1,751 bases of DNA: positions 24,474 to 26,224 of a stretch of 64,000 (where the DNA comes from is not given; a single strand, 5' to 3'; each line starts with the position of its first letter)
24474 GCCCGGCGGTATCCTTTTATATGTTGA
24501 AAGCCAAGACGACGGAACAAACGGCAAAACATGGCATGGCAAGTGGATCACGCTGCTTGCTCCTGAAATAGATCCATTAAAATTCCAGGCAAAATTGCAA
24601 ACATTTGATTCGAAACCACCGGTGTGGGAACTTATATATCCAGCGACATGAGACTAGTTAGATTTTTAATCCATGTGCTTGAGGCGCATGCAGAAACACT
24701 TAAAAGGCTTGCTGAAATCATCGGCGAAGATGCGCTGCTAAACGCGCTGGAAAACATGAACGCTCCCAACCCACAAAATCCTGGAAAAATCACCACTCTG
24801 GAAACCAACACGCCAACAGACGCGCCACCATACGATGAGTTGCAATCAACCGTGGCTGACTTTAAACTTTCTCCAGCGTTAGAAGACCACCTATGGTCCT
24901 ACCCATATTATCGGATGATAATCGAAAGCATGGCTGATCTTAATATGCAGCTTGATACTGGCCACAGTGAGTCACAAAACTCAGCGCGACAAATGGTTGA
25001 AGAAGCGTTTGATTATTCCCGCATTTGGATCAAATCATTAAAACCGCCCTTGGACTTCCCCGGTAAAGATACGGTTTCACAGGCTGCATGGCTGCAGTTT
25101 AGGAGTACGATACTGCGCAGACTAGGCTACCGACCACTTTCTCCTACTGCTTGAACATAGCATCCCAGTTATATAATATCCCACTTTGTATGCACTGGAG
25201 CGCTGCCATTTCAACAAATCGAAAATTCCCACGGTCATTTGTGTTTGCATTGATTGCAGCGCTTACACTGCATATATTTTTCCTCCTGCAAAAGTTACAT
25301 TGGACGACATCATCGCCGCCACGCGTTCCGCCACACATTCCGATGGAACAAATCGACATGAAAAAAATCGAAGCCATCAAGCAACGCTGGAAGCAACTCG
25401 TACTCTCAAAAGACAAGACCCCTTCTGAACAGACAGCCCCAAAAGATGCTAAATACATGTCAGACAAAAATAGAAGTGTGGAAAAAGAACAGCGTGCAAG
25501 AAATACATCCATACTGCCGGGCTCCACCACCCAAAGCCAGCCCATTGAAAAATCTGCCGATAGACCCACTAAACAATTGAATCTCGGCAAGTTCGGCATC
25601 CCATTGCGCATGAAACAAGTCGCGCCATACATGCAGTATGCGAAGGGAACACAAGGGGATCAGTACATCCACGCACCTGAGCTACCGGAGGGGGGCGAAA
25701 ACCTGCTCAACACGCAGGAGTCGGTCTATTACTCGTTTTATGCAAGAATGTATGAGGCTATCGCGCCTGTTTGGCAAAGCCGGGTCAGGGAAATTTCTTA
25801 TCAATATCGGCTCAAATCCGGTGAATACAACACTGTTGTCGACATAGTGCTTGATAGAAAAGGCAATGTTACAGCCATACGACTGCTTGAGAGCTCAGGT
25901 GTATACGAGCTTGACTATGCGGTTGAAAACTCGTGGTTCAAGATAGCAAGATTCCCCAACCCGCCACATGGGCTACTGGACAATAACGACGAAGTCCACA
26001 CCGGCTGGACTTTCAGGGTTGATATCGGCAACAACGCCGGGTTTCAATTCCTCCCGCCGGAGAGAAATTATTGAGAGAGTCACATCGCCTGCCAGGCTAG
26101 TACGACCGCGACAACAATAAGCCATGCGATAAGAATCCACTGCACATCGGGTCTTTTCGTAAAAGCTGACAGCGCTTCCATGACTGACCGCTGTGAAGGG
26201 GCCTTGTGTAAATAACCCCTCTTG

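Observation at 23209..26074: Five-gene overlapping operon of unknown proteins ending in a TonB_C-like membrane protein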

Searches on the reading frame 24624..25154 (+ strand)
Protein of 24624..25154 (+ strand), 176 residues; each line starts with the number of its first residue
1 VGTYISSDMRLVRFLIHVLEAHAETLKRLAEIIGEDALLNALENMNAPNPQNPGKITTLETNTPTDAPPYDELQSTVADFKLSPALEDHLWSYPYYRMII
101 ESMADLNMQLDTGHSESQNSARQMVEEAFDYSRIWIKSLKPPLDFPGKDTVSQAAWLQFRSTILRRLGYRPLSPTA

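Call 3: search_protein_families(library=pfam, proteins=[window:24624-25154:+], max_evalue=1)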
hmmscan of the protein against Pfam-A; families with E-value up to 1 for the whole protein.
window:24624-25154:+ (176 aa): 0 families

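Call 4: search_protein_families(library=ncbifam, proteins=[window:24624-25154:+], max_evalue=1)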
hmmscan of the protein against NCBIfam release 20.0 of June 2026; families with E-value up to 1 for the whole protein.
window:24624-25154:+ (176 aa): 1 family
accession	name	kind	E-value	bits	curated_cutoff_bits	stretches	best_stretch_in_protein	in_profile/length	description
NF053861.1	DS8_antiphage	equivalog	0.098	10.3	790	1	22-93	898-970/994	anti-phage protein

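Call 20: search_protein_representatives(protein=window:24648-25154:+)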
Query: 168 residues. Proteins with E-value up to 0.001 (for the whole library): 149; up to 1e-10: 110; up to 1e-30: 1. The best 149 are listed.
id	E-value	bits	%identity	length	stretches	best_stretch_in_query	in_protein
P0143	1.3e-107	373.4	100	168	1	1-168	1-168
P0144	1.1e-29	120.1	42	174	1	1-167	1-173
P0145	3.0e-27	112.1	43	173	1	1-165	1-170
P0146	9.3e-27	110.5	45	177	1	1-164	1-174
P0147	1.1e-26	110.3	38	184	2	46-167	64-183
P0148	7.4e-26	107.6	37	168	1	1-164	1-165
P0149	9.7e-26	107.2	41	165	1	1-165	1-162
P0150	1.5e-25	106.6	40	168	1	1-165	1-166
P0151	3.3e-25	105.5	40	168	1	1-165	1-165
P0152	5.9e-25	104.7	43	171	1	1-165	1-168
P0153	6.4e-24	101.3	41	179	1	1-167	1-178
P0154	1.1e-23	100.5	38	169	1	1-162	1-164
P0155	3.6e-23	98.9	38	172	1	4-164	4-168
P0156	3.6e-23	98.9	39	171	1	1-165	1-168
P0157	1.1e-22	97.3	39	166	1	1-166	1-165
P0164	1.7e-21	93.4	37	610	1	1-167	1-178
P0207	4.9e-16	75.7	37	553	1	1-166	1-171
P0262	3.7e-09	53.3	27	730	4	20-115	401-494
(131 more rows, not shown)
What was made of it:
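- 24648..25154 (+): O4: 168-aa all-helical protein and a core cassette member. It is fused to, or followed by, an exported M19 dipeptidase in a few lineages. 149 homologue clusters, aligned from residue 1 (call 20).
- Checked: The O4 start at 24648 aligns residue 1 to residue 1 with most of 149 homologue clusters (call 20).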

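Call 24: search_solved_structures(query=A1, max_evalue=10, show_alignments=2)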
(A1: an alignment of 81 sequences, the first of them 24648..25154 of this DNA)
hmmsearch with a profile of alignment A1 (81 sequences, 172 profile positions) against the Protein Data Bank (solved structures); distinct sequences matched with E-value up to 10: 2.
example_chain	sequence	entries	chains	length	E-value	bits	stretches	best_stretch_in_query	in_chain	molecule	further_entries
4uzv_A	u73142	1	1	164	0.01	19.3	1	60-97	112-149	HEMOGLOBIN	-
2bmm_A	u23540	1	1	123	0.014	18.9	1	60-96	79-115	THERMOSTABLE HEMOGLOBIN FROM THERMOBIFIDA FUSCA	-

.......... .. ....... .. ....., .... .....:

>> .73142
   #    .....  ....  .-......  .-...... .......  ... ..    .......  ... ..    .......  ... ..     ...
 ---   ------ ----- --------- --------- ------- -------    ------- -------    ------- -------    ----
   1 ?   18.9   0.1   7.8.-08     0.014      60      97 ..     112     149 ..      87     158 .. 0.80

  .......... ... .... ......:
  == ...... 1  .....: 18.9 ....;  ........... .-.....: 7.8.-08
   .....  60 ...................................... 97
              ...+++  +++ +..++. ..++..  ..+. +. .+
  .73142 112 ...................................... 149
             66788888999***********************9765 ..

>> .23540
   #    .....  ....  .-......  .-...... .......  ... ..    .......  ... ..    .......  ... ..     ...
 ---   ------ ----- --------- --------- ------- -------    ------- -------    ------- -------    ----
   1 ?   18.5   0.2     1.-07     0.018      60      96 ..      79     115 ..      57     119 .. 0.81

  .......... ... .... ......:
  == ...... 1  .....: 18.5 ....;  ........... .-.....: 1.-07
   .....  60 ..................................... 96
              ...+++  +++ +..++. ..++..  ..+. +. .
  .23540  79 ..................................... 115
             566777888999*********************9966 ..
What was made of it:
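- Tried and rejected: Truncated haemoglobins top the profile-PDB search (E=0.01 over 38 residues, call 24).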

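Call 25: search_protein_families(library=pfam, alignment_id=A1, max_evalue=0.1)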
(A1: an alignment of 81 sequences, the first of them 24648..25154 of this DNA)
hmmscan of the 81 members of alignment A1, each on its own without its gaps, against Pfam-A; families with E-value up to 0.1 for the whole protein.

A. member 1, window:24648-25154:+ (168 aa): 0 families

B. families by the number of members that match (of 81 scanned): 17 families
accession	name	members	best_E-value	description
PF07044.18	DUF1329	1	0.0013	Protein of unknown function (DUF1329)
PF01177.27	Asp_Glu_race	1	0.0037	Asp/Glu/Hydantoin racemase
PF18606.7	HTH_53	1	0.0095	Zap helix turn helix N-terminal domain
PF04187.18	Cofac_haem_bdg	1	0.015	Haem-binding uptake, Tiki superfamily, ChaN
PF18169.6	SLATT_6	1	0.019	SMODS and SLOG-associating 2TM effector domain 6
PF09187.15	RdDM_RDM1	1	0.027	RNA-directed DNA methylation 1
PF00325.26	Crp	1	0.031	Bacterial regulatory proteins, crp family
PF24712.1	YxiG_2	1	0.033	YxiG-like protein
PF15306.11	LIN37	1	0.038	LIN37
PF11350.14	DUF3152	1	0.039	Protein of unknown function (DUF3152)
PF23236.1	WH2_Lhr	1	0.054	Large helicase-related protein, winged-helix domain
PF21714.3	KaiA_N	1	0.076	Circadian clock protein KaiA, N-terminal domain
PF12510.13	Smoothelin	1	0.076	Smoothelin cytoskeleton protein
PF10436.14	BCDHK_Adom3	1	0.087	Mitochondrial branched-chain alpha-ketoacid dehydrogenase kinase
PF20227.3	DUF6586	1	0.088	Family of unknown function (DUF6586)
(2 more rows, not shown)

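Call 29: predict_structure(alignment_id=A1)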
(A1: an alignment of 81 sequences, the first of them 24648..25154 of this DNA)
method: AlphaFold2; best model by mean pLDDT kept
length: 168 residues; sequences in the alignment: 81
mean_pLDDT: 90.2   pTM: 0.87
mean pLDDT of the five models: 90.2, 89.1, 88.8, 88.4, 88.0
residues with pLDDT >= 90: 121; 70-90: 31; 50-70: 16; < 50: 0
segments of 3 or more residues with pLDDT < 50: none
pLDDT, mean of each block of 10 residues (from residue 1): 96 98 97 94 73 72 97 98 97 92 75 92 96 87 96 95 78
secondary structure, 60 per line:
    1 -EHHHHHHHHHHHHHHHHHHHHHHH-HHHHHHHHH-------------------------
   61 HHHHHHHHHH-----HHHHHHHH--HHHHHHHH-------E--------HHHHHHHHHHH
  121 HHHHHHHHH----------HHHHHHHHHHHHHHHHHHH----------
elements in order: H3-25 H27-35 H61-70 H76-83 H86-93 H110-129 H140-158
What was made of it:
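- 24648..25154 (+): The AF2 model has pLDDT 90 and pTM 0.87, with 7 helices (call 29).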

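Call 34: fold_search(model_id=the predicted structure, library=pdb)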
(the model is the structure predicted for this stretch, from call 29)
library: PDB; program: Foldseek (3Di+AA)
matches with E <= 10: 452; with E <= 0.001: 0
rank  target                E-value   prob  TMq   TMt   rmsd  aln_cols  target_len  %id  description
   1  8grz                  3.7e-01  0.15  0.20  0.22  16.0       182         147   15  X-ray crystal structure of V71C human neuroglobin mutant (released 2023-09-06)
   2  2ib0_A                3.9e-01  0.23  0.24  0.27  15.1       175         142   12  Crystal structure of a conserved hypothetical protein, rv2844, from Mycobacterium tuberculosis (released 2006-09-26)
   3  1oj6_A                6.4e-01  0.12  0.21  0.23  15.3       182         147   16  Human brain neuroglobin three-dimensional structure (released 2003-09-11)
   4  2eb9                  7.1e-01  0.14  0.22  0.24  15.3       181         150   16  Crystal Structure of Cu(II)(Sal-Leu)/apo-Myoglobin (released 2007-07-03)
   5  5hlq                  7.8e-01  0.16  0.25  0.27  15.4       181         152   14  X-ray crystal structure of met F43H/H64A sperm whale myoglobin (released 2016-05-25)
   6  5hlx                  7.8e-01  0.16  0.25  0.27  15.4       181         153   14  X-ray crystal structure of met F43H/H64A sperm whale myoglobin in complex with nitrite (released 2016-05-25)
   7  1oj6_C                8.2e-01  0.11  0.21  0.23  15.7       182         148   15  Human brain neuroglobin three-dimensional structure (released 2003-09-11)
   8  1j3f                  8.6e-01  0.13  0.24  0.26  15.3       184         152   17  Crystal Structure of an Artificial Metalloprotein:Cr(III)(3,3'-Me2-salophen)/apo-A71G Myoglobin (released 2004-05-18)
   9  6h5z                  9.5e-01  0.11  0.21  0.23  15.3       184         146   15  Ferric murine neuroglobin F106A mutant (released 2019-04-10)
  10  4mpm_B                9.5e-01  0.11  0.20  0.23  16.4       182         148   14  Wild-type human neuroglobin (released 2014-01-15)
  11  1duk                  1.0e+00  0.18  0.26  0.29  14.8       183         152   15  WILD-TYPE RECOMBINANT SPERM WHALE METAQUOMYOGLOBIN (released 2000-02-07)
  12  5ycg                  1.1e+00  0.15  0.26  0.28  15.4       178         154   16  Ancestral myoglobin aMbWp of Pakicetus relative (released 2018-09-19)
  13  5zeo                  1.1e+00  0.13  0.25  0.27  15.6       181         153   16  X-ray structure of sperm whale V21C/V66C/F46S myoglobin mutant with an intramolecular disulfide bond (released 2018-05-09)
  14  1fcs                  1.1e+00  0.12  0.25  0.27  15.0       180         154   16  CRYSTAL STRUCTURE OF A DISTAL SITE DOUBLE MUTANT OF SPERM WHALE MYOGLOBIN AT 1.6 ANGSTROMS RESOLUTION (released 1993-10-31)
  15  2gnv_B                1.1e+00  0.12  0.22  0.24  15.9       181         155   12  Crystal structure of non-symbiotic plant hemoglobin from rice, B10 mutant F40L (released 2006-04-25)
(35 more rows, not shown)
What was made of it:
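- Tried and rejected: Globins also top the Foldseek list (E>=0.37, TM 0.2-0.3, call 34).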

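Call 51: search_protein_families(library=pfam, proteins=[P0164, P0207, P0262], max_evalue=0.01)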
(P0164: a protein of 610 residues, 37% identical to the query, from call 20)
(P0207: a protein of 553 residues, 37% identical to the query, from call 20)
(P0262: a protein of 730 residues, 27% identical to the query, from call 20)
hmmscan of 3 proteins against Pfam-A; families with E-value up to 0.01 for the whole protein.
P0164 (610 aa): 1 family
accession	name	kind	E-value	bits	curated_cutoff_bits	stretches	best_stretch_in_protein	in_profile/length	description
PF01244.27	Peptidase_M19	-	3.9e-25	89.1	26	1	248-573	36-295/319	Membrane dipeptidase (Peptidase family M19)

P0207 (553 aa): 1 family
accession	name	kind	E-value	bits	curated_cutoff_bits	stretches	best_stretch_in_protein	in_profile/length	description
PF01244.27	Peptidase_M19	-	1.7e-30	106.7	26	1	233-529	32-299/319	Membrane dipeptidase (Peptidase family M19)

P0262 (730 aa): 8 families
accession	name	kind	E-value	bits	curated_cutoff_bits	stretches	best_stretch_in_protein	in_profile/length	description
PF05345.18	He_PIG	-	1.7e-54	182.7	24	3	301-396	1-95/96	Putative Ig domain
PF17963.7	Big_9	-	5e-17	63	23.6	2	4-89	10-89/89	Bacterial Ig domain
PF17803.7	Cadherin_4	-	1.5e-16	61.1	25.1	3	494-568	1-71/71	Bacterial cadherin-like domain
PF23621.1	BP74_N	-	2.9e-06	27.5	27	0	152-194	53-95/114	BP74 N-terminal domain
PF22668.1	DUF7009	-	1.1e-05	26.1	27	0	158-210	12-59/119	Family of unknown function (DUF7009)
PF22960.2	UBR1-like_wing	-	2.2e-05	25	27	0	130-169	28-67/100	E3 ubiquitin-protein ligase UBR1-like, winged-helix domain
PF07696.17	7TMR-DISMED2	-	0.0032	17.9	22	0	119-196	10-89/136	7TMR-DISM extracellular 2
PF08292.18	RNA_pol_Rbc25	-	0.0075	17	25.1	0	454-480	37-63/121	RNA polymerase III subunit Rpc25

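Call 94: search_protein_families(library=padloc, proteins=[window:24648-25154:+], max_evalue=0.1)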
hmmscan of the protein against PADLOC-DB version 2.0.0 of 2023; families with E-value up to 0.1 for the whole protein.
window:24648-25154:+ (168 aa): 0 families

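Call 95: search_protein_families(library=phrogs, proteins=[window:24648-25154:+], max_evalue=0.1)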
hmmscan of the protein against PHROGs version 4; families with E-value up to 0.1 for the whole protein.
window:24648-25154:+ (168 aa): 1 family
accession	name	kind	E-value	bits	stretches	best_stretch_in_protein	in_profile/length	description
phrog_33250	-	unknown function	0.017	16.3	0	53-84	13-44/57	-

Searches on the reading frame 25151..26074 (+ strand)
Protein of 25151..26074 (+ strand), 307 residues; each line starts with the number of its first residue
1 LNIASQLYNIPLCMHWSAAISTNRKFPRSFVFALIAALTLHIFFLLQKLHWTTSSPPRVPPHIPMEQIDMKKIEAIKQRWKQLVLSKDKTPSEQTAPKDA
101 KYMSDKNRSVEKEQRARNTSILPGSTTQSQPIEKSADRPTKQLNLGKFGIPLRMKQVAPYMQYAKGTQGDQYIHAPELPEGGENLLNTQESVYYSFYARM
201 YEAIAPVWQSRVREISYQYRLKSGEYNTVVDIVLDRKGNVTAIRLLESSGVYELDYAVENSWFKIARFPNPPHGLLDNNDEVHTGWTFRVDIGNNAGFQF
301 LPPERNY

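Call 3: search_protein_families(library=pfam, proteins=[window:25151-26074:+], max_evalue=1)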
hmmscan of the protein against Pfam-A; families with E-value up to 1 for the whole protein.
window:25151-26074:+ (307 aa): 2 families
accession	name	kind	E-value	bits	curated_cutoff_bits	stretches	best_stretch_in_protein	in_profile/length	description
PF13103.11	TonB_2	-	8.4e-07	29.5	22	1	196-273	4-73/85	TonB C terminal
PF03544.19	TonB_C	-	0.0022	18.9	24.6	1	228-274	18-63/79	Gram-negative bacterial TonB protein C-terminal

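Call 4: search_protein_families(library=ncbifam, proteins=[window:25151-26074:+], max_evalue=1)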
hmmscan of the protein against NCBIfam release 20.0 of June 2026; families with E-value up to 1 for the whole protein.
window:25151-26074:+ (307 aa): 2 families
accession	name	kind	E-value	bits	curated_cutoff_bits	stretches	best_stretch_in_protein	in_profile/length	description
TIGR01352.1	tonB_Cterm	subfamily_domain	6.5e-06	26.4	27.1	1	228-289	16-74/76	TonB family protein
TIGR02794.1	tolA_full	equivalog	3.7e-05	23.1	59.45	1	33-116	3-87/362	cell envelope integrity protein TolA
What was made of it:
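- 25736..26017 (+): O5 C-terminal TonB_2/TonB_C-type domain (residues about 196-289). Pfam and NCBIfam stretches (calls 3, 4).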

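Call 8: find_homologous_proteins(query=window:25151-26074:+)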
Query window:25151-26074:+ (307 aa): 128 proteins with E <= 0.001 among 1178 candidates; the best 120 are listed.
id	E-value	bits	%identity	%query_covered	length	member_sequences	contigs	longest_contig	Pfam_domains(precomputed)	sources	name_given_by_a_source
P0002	9.9e-157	539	100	78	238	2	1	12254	PF13103.12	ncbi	ncbi:MAG: TonB C-terminal domain-containing protein [Bdellovibrionota bacterium]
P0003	8.2e-80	286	50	90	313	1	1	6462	PF13103.12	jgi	jgi:outer membrane biosynthesis protein TonB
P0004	2.3e-76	275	48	88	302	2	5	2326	PF13103.12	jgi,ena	-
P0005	5.0e-76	274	48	82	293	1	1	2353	PF13103.12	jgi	jgi:hypothetical protein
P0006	1.3e-75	273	49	84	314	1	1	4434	PF13103.12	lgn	-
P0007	4.1e-75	271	49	81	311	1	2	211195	PF13103.12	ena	-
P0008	2.2e-74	269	48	90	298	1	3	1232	PF13103.12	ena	-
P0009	1.2e-72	263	46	90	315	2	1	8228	PF13103.12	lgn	-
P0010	4.9e-72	261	44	91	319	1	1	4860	PF13103.12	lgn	-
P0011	7.3e-72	260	45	90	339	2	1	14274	PF13103.12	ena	-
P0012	1.1e-71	260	47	82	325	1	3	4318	PF13103.12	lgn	-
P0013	2.2e-71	259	45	93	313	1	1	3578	PF13103.12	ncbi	-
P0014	2.3e-71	259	42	95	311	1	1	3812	PF13103.12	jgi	jgi:hypothetical protein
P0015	2.9e-71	258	46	87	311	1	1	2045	PF13103.12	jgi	jgi:hypothetical protein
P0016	3.2e-71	258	47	82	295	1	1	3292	PF13103.12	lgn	-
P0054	3.0e-66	242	46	84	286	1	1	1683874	PF13103.12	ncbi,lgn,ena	-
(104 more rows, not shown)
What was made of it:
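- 25151..26074 (+): O5: bitopic inner-membrane protein of TonB/TolA type. The start is TTG 25151 or ATG 25190. The PGAP start at M70 removes the membrane helix and is probably wrong. 128 homologues at 38-50% identity, covering up to 96% of the query including the TM region (call 8).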

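Call 10: find_encoding_contigs(protein=P0054, flank=8000, max_places=2)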
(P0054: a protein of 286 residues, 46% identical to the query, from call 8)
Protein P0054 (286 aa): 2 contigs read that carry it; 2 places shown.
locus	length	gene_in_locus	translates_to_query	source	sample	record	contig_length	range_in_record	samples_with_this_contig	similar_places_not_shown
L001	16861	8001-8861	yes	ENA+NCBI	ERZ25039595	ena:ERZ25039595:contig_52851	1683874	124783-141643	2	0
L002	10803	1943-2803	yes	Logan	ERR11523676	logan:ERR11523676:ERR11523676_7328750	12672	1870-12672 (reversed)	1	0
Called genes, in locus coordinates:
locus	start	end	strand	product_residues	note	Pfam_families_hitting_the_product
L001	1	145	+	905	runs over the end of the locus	-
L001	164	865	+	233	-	-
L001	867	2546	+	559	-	PF04187:Cofac_haem_bdg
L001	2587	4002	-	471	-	PF00072:Response_reg, PF00158:Sigma54_activat, PF13191:AAA_16 (weak), PF14532:Sigma54_activ_2, PF07728:AAA_5 (weak), PF25601:AAA_lid_14, PF02954:HTH_8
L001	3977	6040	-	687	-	PF00672:HAMP (weak), PF08448:PAS_4 (weak), PF00512:HisKA, PF02518:HATPase_c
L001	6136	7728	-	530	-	PF00133:tRNA-synt_1, PF01406:tRNA-synt_1e (faint), PF09334:tRNA-synt_1g, PF00133:tRNA-synt_1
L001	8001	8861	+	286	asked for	PF13103:TonB_2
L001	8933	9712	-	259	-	-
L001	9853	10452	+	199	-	PF00081:Sod_Fe_N, PF02777:Sod_Fe_C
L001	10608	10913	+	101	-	-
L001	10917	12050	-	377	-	PF10023:Aminopep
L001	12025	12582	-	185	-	-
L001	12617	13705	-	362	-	-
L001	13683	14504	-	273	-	-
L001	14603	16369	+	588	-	PF03485:Arg_tRNA_synt_N, PF00750:tRNA-synt_1d, PF05746:DALR_1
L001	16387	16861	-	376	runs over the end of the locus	PF12850:Metallophos_2 (faint)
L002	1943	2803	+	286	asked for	PF13103:TonB_2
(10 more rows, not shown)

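Call 11: find_encoding_contigs(protein=P0007, flank=8000, max_places=2)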
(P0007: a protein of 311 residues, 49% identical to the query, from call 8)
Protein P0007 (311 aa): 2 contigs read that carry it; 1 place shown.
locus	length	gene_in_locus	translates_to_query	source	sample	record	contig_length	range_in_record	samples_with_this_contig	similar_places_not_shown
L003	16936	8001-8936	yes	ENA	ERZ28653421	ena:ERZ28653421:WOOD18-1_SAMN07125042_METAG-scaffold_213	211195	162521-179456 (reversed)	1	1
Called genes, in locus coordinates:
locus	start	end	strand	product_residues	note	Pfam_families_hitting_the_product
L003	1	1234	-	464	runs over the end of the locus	PF00072:Response_reg, PF00158:Sigma54_activat, PF13191:AAA_16 (faint), PF14532:Sigma54_activ_2, PF07728:AAA_5 (weak), PF25601:AAA_lid_14, PF02954:HTH_8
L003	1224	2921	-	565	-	PF00672:HAMP (weak), PF00512:HisKA, PF02518:HATPase_c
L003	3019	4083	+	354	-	-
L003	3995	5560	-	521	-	PF00133:tRNA-synt_1, PF01406:tRNA-synt_1e (faint), PF09334:tRNA-synt_1g, PF00133:tRNA-synt_1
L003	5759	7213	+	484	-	-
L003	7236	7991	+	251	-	PF13489:Methyltransf_23, PF05175:MTS (faint), PF13649:Methyltransf_25, PF13847:Methyltransf_31, PF08241:Methyltransf_11, PF08242:Methyltransf_12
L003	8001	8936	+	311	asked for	PF13103:TonB_2 (weak)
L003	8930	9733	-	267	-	-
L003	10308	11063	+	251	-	-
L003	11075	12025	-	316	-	PF10023:Aminopep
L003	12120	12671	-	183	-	PF13505:OMP_b-brl, PF05736:OprF (weak)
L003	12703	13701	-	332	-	-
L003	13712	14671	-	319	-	-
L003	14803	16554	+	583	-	PF03485:Arg_tRNA_synt_N, PF00750:tRNA-synt_1d, PF05746:DALR_1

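Call 45: search_solved_structures(query=A4, max_evalue=1, show_alignments=2)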
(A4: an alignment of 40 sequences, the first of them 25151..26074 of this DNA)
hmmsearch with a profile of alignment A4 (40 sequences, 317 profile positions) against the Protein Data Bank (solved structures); distinct sequences matched with E-value up to 1: 1.
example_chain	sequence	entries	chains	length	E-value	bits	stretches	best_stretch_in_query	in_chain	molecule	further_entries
2m2k_A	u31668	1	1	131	0.0014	21.3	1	238-284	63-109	HasB protein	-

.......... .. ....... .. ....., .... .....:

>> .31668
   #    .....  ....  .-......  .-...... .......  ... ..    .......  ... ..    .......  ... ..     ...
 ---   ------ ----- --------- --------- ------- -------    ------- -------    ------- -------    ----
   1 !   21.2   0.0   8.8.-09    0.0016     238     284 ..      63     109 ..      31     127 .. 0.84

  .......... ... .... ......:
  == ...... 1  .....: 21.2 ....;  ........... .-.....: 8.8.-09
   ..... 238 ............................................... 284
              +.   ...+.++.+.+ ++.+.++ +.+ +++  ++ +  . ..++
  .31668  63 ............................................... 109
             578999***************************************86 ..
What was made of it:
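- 25151..26074 (+): The profile hits the HasB C-terminal domain 2m2k at E=1.4e-3 (call 45).
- On TonB/TolA periplasmic force transducer (O5): The family profile hits the HasB C-terminal domain at E=1.4e-3 (call 45).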

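Call 46: find_related_loci(query=A4, collection=metagenome_contigs, flank=6000)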
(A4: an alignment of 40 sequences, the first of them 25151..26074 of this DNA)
Query A4 (307 aa) in metagenome_contigs; peptide patterns used: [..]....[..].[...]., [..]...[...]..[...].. (x = any residue, [..] = any of these).
184 stretches matched a pattern; 39 encode a relative of the query (tblastn E <= 1e-3); 39 distinct loci.
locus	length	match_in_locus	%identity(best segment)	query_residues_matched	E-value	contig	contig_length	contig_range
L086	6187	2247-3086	48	35-305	5e-83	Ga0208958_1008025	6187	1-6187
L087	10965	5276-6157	44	30-307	1e-76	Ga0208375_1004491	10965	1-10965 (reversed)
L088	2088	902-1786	45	28-307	2e-77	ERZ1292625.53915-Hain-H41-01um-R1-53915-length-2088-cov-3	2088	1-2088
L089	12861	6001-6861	45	30-307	3e-74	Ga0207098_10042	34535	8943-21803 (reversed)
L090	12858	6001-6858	45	37-305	3e-74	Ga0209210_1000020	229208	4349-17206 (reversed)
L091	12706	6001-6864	46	41-307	1e-73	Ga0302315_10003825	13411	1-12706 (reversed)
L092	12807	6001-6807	45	31-307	2e-73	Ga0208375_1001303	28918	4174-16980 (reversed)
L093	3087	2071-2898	44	51-307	6e-69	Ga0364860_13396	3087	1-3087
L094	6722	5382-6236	43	61-307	1e-68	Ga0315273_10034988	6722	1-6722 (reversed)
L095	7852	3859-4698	44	35-307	2e-68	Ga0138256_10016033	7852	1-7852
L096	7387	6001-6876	44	41-307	7e-68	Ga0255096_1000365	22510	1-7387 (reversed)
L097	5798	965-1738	43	62-307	8e-68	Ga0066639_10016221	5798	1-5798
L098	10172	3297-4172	44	41-307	7e-68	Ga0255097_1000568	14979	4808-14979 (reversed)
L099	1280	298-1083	43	45-307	2e-71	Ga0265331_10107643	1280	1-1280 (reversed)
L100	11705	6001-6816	42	61-307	3e-65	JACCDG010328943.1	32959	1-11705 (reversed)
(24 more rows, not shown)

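Call 94: search_protein_families(library=padloc, proteins=[window:25151-26074:+], max_evalue=0.1)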
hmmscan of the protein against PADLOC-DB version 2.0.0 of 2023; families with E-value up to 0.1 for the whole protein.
window:25151-26074:+ (307 aa): 0 families

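Call 95: search_protein_families(library=phrogs, proteins=[window:25151-26074:+], max_evalue=0.1)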
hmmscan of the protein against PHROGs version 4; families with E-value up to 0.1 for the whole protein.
window:25151-26074:+ (307 aa): 0 families
